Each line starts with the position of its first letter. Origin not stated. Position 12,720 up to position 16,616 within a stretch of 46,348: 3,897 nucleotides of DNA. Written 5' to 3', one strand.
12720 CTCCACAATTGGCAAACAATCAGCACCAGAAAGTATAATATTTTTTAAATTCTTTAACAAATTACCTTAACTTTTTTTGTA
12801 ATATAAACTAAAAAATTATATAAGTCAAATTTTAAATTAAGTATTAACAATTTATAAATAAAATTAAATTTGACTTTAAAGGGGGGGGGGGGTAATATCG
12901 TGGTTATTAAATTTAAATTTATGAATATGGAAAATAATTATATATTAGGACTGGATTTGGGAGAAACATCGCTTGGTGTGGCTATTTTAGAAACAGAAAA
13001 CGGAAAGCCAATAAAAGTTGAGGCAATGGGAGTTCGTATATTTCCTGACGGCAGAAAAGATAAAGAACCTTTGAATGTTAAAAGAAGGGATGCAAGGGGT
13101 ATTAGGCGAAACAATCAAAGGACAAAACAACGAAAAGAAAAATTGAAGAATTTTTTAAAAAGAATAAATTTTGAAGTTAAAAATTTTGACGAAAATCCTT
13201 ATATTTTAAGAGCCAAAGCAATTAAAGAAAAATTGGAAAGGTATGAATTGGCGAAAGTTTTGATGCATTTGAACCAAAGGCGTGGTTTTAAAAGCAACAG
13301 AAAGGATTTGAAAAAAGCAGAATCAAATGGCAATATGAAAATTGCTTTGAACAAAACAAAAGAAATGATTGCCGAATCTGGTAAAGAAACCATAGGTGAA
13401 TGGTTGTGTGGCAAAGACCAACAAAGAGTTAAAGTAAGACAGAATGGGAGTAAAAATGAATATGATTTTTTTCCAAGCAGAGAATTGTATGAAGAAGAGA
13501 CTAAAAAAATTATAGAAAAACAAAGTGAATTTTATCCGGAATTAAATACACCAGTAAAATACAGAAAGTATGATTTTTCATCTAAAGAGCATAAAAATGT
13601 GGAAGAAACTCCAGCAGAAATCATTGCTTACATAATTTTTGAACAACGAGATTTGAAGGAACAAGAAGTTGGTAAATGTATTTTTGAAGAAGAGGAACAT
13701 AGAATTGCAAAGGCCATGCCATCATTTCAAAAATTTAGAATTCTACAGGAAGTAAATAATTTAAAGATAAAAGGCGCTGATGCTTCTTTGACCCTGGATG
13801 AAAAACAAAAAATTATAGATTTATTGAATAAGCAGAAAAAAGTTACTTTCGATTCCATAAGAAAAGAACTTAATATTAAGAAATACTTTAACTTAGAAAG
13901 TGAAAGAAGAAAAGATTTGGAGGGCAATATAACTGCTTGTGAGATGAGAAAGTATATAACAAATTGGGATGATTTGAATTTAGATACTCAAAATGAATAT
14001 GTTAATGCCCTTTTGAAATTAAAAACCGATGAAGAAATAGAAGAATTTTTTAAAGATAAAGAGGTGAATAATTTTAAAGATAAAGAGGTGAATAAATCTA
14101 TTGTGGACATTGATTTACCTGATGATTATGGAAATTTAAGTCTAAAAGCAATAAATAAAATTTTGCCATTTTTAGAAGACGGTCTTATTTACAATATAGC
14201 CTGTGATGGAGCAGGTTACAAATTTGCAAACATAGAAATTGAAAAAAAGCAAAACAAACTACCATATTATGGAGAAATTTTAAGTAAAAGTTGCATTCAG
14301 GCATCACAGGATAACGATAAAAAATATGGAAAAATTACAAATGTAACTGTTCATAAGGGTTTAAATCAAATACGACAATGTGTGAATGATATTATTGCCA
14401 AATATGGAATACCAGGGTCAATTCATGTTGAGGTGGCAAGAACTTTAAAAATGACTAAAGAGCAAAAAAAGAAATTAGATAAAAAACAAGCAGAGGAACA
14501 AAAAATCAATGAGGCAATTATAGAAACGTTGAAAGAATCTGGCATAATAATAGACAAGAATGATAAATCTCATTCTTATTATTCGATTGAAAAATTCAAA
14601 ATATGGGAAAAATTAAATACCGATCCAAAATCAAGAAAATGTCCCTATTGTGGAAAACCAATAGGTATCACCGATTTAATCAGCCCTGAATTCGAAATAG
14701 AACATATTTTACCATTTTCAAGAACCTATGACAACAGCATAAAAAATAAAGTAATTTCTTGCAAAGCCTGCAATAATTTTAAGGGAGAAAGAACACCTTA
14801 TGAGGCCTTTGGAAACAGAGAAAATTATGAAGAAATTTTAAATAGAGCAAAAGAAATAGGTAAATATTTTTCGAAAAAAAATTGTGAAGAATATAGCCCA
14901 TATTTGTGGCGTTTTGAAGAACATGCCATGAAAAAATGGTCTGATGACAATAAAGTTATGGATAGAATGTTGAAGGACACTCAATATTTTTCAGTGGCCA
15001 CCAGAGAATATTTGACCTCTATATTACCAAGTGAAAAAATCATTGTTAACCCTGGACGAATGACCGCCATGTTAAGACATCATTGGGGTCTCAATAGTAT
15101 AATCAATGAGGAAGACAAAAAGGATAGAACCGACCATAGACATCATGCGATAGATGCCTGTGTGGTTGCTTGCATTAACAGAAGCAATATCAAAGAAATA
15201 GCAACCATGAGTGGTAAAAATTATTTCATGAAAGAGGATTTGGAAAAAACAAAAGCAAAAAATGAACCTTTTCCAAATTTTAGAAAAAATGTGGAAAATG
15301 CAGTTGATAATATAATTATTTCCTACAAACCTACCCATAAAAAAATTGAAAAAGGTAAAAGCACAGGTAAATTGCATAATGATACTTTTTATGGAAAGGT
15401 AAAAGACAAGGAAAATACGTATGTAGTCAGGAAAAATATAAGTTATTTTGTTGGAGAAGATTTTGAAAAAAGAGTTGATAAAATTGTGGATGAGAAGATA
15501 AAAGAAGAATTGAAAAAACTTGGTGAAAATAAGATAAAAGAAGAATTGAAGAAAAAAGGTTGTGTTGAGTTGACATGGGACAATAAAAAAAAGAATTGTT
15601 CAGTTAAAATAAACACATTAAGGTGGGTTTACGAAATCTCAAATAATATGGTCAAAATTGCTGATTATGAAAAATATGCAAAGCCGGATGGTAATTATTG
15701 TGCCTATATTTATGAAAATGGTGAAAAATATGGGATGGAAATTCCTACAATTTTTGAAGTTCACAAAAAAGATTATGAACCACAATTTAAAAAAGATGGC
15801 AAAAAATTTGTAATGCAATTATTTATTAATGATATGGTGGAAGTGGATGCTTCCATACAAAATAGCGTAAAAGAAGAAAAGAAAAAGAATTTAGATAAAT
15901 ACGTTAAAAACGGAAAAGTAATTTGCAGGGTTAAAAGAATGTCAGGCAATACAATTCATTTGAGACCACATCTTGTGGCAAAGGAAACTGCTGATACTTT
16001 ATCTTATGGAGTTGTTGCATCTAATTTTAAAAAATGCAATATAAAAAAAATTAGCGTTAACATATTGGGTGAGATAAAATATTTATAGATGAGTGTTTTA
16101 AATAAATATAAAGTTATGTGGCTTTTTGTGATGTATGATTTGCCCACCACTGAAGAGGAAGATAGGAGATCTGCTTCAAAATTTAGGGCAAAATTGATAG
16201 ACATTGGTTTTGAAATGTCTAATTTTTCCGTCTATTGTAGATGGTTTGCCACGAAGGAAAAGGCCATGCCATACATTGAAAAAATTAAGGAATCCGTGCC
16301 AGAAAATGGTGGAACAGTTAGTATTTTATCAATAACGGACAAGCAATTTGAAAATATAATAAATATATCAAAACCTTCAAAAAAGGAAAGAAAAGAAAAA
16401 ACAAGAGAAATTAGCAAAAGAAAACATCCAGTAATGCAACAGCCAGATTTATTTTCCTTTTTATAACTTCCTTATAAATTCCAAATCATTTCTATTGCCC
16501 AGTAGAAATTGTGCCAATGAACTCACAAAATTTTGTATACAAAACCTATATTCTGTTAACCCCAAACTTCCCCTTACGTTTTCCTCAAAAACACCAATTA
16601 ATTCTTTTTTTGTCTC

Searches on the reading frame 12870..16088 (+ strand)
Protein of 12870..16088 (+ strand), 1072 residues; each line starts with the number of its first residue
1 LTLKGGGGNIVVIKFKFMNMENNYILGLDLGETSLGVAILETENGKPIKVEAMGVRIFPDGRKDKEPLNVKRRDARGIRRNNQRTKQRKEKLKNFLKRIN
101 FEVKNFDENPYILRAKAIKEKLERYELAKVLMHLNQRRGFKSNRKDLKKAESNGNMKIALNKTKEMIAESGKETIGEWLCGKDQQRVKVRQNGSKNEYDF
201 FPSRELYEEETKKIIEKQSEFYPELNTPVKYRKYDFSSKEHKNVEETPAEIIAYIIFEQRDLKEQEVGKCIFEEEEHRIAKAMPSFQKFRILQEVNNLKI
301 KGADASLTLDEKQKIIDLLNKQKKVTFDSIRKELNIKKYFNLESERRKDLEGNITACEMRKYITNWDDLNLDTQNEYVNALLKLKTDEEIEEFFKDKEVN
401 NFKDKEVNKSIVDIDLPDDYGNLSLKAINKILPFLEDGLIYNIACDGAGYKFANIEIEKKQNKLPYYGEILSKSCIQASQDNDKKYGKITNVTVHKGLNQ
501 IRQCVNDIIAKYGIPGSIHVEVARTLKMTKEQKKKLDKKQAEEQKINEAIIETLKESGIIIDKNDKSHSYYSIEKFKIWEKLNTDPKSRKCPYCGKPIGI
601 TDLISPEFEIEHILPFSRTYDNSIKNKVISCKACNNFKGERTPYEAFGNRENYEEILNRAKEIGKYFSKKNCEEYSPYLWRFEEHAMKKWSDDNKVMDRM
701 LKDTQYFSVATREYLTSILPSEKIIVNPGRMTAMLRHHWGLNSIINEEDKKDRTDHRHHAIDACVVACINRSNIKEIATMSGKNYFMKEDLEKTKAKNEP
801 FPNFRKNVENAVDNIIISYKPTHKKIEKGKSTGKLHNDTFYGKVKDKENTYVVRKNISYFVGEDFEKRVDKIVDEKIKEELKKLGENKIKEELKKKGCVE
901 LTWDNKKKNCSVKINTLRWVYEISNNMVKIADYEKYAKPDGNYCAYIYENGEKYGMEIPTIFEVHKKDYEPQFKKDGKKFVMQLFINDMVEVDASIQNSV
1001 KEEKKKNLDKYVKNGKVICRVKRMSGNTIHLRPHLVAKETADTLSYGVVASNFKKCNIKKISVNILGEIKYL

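Call 6: search_protein_families(library=pfam, proteins=[window:12870-16088:+])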
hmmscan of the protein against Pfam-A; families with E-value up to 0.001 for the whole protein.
window:12870-16088:+ (1072 aa): 5 families
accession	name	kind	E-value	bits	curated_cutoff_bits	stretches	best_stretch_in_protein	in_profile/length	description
PF18541.7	RuvC_III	-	4.4e-21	76.1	26.2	1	694-824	4-177/179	RuvC endonuclease subdomain 3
PF13395.12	HNH_4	-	5.7e-20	71.5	22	1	591-644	1-54/54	HNH endonuclease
PF18470.6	Cas9_a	-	3.7e-15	56.6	26.9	1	264-363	4-100/221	Cas9 alpha-helical lobe domain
PF01844.29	HNH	-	4.4e-08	33.6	21.4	1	591-640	1-46/47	HNH endonuclease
PF14279.12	HNH_5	-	1.3e-06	28.6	27.5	1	591-643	1-48/56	HNH endonuclease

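Call 13: find_homologous_proteins(query=window:12921-16088:+, max_evalue=1e-20)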
Query window:12921-16088:+ (1055 aa): 1945 proteins with E <= 1e-20 among 8000 candidates; the best 120 are listed.
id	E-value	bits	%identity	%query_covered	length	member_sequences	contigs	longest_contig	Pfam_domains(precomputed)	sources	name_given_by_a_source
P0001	0.0e+0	2364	100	100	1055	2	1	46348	PF13395.13,PF01844.30,PF18470.7,PF14279.13,PF18541.8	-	-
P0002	5.8e-262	890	50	87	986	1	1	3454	PF13395.13,PF01844.30,PF18470.7,PF18541.8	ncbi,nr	ncbi:MAG: type II CRISPR RNA-guided endonuclease Cas9, partial [Rickettsiales bacterium]|nr:type II 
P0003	6.1e-214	731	42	99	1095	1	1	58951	PF13395.13,PF01844.30,PF18470.7,PF18541.8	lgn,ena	-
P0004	5.2e-213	728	42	100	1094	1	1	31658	PF13395.13,PF01844.30,PF18470.7,PF18541.8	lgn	-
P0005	3.3e-212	726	41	100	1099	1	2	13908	PF13395.13,PF01844.30,PF18470.7,PF18541.8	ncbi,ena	-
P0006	6.8e-210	718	41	100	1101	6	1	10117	PF13395.13,PF01844.30,PF18470.7,PF18541.8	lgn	-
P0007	2.1e-209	716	41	100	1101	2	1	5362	PF13395.13,PF01844.30,PF18470.7,PF18541.8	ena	-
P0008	1.2e-204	700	41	100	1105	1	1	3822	PF13395.13,PF01844.30,PF18470.7,PF14279.13,PF18541.8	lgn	-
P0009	5.3e-204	698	42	100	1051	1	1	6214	PF13395.13,PF18470.7,PF18541.8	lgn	-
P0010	7.9e-204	698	41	100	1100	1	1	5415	PF13395.13,PF01844.30,PF18470.7,PF18541.8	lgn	-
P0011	1.0e-202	694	41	100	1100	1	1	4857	PF13395.13,PF18470.7,PF18541.8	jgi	-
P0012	1.7e-202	693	41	100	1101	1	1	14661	PF13395.13,PF01844.30,PF18470.7,PF18541.8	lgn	-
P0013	4.1e-202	692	40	100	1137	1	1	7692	PF13395.13,PF01844.30,PF18470.7,PF18541.8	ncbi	-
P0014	4.9e-202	692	40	100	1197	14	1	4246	PF13395.13,PF01844.30,PF18470.7,PF18541.8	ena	-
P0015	1.2e-200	687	38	100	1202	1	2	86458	PF13395.13,PF01844.30,PF18470.7,PF18541.8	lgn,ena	-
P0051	3.6e-167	576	37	99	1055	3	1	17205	PF13395.13,PF01844.30,PF18470.7,PF18541.8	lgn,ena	-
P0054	2.6e-166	574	37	99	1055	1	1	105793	PF13395.13,PF18470.7,PF18541.8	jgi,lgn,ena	-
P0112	8.7e-159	549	36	99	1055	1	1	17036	PF13395.13,PF18470.7,PF18541.8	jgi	jgi:CRISPR-associated endonuclease Csn1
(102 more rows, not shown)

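Call 14: find_encoding_contigs(protein=P0002, flank=10000, max_places=3)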
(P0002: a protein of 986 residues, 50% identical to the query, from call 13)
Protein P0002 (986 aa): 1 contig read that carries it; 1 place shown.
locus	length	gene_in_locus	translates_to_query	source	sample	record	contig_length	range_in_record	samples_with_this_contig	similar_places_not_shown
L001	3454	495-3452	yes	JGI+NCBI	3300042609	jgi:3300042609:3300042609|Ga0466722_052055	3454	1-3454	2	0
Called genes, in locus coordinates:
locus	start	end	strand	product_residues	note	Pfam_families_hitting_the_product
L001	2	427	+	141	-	PF00742:Homoserine_dh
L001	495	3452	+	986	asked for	PF18470:Cas9_a, PF01844:HNH (weak), PF13395:HNH_4, PF18541:RuvC_III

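Call 15: find_encoding_contigs(protein=P0003, flank=10000, max_places=3)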
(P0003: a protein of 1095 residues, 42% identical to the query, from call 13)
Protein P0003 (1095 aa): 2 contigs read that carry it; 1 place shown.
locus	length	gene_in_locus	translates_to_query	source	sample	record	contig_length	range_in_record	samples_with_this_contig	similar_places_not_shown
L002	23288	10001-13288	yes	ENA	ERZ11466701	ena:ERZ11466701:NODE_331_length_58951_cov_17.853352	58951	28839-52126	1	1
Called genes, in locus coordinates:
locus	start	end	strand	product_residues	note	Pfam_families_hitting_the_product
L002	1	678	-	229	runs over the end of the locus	PF13462:Thioredoxin_4, PF13098:Thioredoxin_2 (faint), PF13192:Thioredoxin_3 (faint), PF01323:DSBA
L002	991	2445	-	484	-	PF02934:GatB_N, PF02637:GatB_Yqey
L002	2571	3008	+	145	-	PF00692:dUTPase, PF22769:DCD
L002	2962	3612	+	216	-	PF03548:LolA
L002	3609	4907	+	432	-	PF01435:Peptidase_M48, PF09976:TPR_21 (faint), PF14559:TPR_19 (faint)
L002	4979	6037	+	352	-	PF13439:Glyco_transf_4, PF20706:GT4-conflict, PF00534:Glycos_transf_1, PF13692:Glyco_trans_1_4, PF13524:Glyco_trans_1_2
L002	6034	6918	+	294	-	PF01565:FAD_binding_4, PF02873:MurB_C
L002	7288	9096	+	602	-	PF00664:ABC_membrane, PF02463:SMC_N, PF00005:ABC_tran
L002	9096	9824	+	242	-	PF04028:DUF374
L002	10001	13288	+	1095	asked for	PF18470:Cas9_a, PF01844:HNH (weak), PF13395:HNH_4, PF18541:RuvC_III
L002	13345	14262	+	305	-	PF01867:Cas_Cas1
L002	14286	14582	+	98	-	PF09827:CRISPR_Cas2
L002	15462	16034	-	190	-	PF13505:OMP_b-brl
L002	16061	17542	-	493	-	PF23023:Anti-Pycsar_Apyc1 (weak), PF00753:Lactamase_B, PF16661:Lactamase_B_6, PF19583:ODP (faint), PF12706:Lactamase_B_2, PF10996:Beta-Casp, PF07521:RMMBL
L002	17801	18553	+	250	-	PF05036:SPOR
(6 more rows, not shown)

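Call 16: find_encoding_contigs(protein=P0004, flank=10000, max_places=3)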
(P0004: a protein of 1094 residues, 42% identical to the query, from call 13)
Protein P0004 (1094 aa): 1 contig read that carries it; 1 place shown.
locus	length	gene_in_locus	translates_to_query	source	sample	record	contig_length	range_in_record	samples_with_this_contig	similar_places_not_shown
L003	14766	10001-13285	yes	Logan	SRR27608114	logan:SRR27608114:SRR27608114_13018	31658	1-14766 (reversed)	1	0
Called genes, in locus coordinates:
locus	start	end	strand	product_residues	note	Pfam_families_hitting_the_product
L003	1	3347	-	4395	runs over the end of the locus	-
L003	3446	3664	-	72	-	-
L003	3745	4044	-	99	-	-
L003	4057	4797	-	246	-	PF13606:Ank_3 (faint), PF00023:Ank (faint), PF12796:Ank_2, PF13637:Ank_4, PF13857:Ank_5, PF12796:Ank_2 (weak)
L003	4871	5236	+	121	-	PF11020:DUF2610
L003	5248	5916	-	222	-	PF00072:Response_reg, PF00486:Trans_reg_C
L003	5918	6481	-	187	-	PF06271:RDD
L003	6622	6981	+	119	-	PF03840:SecG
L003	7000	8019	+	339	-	PF01512:Complex1_51K, PF10589:NADH_4Fe-4S (weak)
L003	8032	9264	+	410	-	PF00587:tRNA-synt_2b, PF03129:HGTP_anticodon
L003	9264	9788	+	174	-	PF01252:Peptidase_A8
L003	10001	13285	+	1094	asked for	PF18470:Cas9_a, PF01844:HNH (weak), PF13395:HNH_4, PF18541:RuvC_III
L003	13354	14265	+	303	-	PF01867:Cas_Cas1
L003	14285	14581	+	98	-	PF09827:CRISPR_Cas2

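Call 22: find_related_loci(query=A1, collection=genome_contigs, flank=7000)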
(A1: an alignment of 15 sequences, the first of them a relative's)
Query A1 (1055 aa) in genome_contigs; peptide patterns used: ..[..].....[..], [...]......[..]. (x = any residue, [..] = any of these).
545 stretches matched a pattern; 541 encode a relative of the query (tblastn E <= 1e-3); the best 80 are kept; 80 distinct loci.
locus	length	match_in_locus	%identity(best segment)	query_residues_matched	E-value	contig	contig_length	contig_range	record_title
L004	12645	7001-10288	41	6-1055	0e+0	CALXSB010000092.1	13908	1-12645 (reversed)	MAG: uncultured Rickettsiales bacterium isolate E06__bin57 genome assembly, contig: E06__k127_3768633, whole genome shot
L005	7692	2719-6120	40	6-1055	0e+0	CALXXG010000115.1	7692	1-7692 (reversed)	MAG: uncultured Rickettsiales bacterium isolate E02__bin32 genome assembly, contig: E02__k127_6831558, whole genome shot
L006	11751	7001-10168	38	3-1052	0e+0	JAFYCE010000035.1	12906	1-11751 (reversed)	MAG: Alphaproteobacteria bacterium isolate RGIG6957 Sheep_Rumen.Co__c1011960, whole genome shotgun sequence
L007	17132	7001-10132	38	3-1052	0e+0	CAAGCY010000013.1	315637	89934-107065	MAG TPA_asm: Alphaproteobacteria bacterium, isolate HGM16787, WGS project CAAGCY010000000 data, contig: SRS476139_58_k11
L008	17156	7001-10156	38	7-1052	0e+0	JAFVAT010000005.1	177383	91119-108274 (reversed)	MAG: Alphaproteobacteria bacterium isolate RGIG5000 Roe_deer_Rumen-5__c680, whole genome shotgun sequence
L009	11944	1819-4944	37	6-1052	0e+0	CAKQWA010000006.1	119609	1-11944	MAG: uncultured Alphaproteobacteria bacterium isolate REFINED_METABAT215_TOP10_CONTIGS_1500_ASSEMBLY_K77_MERGED__Hadza_P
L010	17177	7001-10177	37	2-1052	0e+0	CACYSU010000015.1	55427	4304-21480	MAG: uncultured Rhodospirillales bacterium isolate RUG12246 genome assembly, contig: RUG12246_asm_15, whole genome shotg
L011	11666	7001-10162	37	3-1052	0e+0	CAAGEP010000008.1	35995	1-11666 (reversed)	MAG TPA_asm: Alphaproteobacteria bacterium, isolate HGM16788, WGS project CAAGEP010000000 data, contig: SRS476164_70_k11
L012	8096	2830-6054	38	7-1053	0e+0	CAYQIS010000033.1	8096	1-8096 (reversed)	MAG TPA_asm: uncultured Spirochaetia bacterium isolate binchicken_co135_109 genome assembly, contig: NODE_10396_length_8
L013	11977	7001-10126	38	7-1052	0e+0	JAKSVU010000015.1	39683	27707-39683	MAG: Alphaproteobacteria bacterium isolate Horse_feces367 MAG367_15, whole genome shotgun sequence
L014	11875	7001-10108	38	6-1053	0e+0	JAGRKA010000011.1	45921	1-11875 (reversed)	MAG: Alphaproteobacteria bacterium isolate HKST-UBA27 NODE_11_length_45921_cov_4.480303, whole genome shotgun sequence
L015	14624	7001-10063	38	6-1052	0e+0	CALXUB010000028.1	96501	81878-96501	MAG: uncultured Alphaproteobacteria bacterium isolate E02__bin238 genome assembly, contig: E02__k127_4467207, whole geno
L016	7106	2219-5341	36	6-1053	0e+0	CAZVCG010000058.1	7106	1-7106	MAG TPA_asm: uncultured Rhodospirillaceae bacterium isolate SRP290908_co2_189 genome assembly, contig: NODE_16027_length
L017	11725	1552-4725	37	6-1052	5e-179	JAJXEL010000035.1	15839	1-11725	MAG: Alphaproteobacteria bacterium isolate C13_60.fa NODE_1187_length_15839_cov_8.019323, whole genome shotgun sequence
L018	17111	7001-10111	35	9-1053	5e-178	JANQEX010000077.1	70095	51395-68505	MAG: Alphaproteobacteria bacterium isolate PL23a_bin.53 k99_6283331, whole genome shotgun sequence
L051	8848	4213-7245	33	1-1055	1e-141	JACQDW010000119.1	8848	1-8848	MAG: Burkholderiales bacterium isolate NC_groundwater_1005_Pr1_S-0.65um_49_9 Montesol18_Sp65_coassembly_scaffold_795436,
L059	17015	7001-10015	32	7-1055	3e-140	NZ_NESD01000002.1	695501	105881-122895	Limnohabitans sp. Jir61 LimA-Jir61-C2, whole genome shotgun sequence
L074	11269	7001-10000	32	7-1055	1e-138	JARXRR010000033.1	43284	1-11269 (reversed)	Chromatiaceae bacterium AAb-1 NODE_50_length_43186_cov_60.639141, whole genome shotgun sequence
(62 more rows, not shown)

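Call 25: find_related_loci(query=A1, collection=metagenome_contigs, flank=6000)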
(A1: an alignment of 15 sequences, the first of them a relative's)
Query A1 (1055 aa) in metagenome_contigs; peptide patterns used: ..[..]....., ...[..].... (x = any residue, [..] = any of these).
600 stretches matched a pattern (row limit reached: there are more); 538 encode a relative of the query (tblastn E <= 1e-3); the best 80 are kept; 80 distinct loci.
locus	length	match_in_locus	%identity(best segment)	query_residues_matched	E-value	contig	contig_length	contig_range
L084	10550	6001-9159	37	3-1052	0e+0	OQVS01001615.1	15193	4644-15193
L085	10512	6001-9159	37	2-1052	0e+0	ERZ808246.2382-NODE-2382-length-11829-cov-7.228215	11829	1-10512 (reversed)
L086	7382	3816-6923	37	7-1052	0e+0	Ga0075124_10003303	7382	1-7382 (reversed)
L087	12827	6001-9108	37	6-1053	0e+0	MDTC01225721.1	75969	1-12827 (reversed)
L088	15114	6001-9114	37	6-1052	0e+0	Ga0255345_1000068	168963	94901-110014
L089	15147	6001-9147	37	7-1053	7e-180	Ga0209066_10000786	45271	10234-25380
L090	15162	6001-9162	38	6-1052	6e-178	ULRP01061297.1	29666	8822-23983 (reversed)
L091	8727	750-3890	36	7-1053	1e-175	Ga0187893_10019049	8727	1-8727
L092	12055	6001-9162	37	6-1052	8e-175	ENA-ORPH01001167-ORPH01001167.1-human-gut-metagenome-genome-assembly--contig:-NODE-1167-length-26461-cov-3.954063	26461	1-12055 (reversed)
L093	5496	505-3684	35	6-1053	3e-176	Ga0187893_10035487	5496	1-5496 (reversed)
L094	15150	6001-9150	38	6-1052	0e+0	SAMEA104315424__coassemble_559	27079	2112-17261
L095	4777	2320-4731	39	6-806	1e-172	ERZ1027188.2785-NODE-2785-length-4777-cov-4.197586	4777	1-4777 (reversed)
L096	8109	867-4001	35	6-1053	3e-166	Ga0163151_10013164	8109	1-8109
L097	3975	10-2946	37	92-1052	8e-169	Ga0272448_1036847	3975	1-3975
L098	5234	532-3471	35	6-976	2e-159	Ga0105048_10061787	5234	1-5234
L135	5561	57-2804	34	92-1055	4e-141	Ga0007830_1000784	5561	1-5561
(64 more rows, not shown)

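Call 33: find_encoding_contigs(protein=P0001, flank=1000, max_places=3)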
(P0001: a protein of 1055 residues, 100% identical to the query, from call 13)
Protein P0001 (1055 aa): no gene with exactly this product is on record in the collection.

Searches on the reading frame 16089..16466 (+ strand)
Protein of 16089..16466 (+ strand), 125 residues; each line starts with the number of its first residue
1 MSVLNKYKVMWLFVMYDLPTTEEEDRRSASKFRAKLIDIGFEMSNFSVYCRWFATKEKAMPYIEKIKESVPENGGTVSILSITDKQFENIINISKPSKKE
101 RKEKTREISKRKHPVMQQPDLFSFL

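Call 6: search_protein_families(library=pfam, proteins=[window:16089-16466:+])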
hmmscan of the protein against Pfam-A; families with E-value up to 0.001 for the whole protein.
window:16089-16466:+ (125 aa): 2 families
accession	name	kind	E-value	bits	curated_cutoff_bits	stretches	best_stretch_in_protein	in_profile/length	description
PF09827.14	CRISPR_Cas2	-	8.6e-14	51.9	23.8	1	10-89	1-73/74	CRISPR associated protein Cas2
PF20803.2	PaaX_M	-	0.00035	21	24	1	10-66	7-60/83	PaaX protein central Cas2-like domain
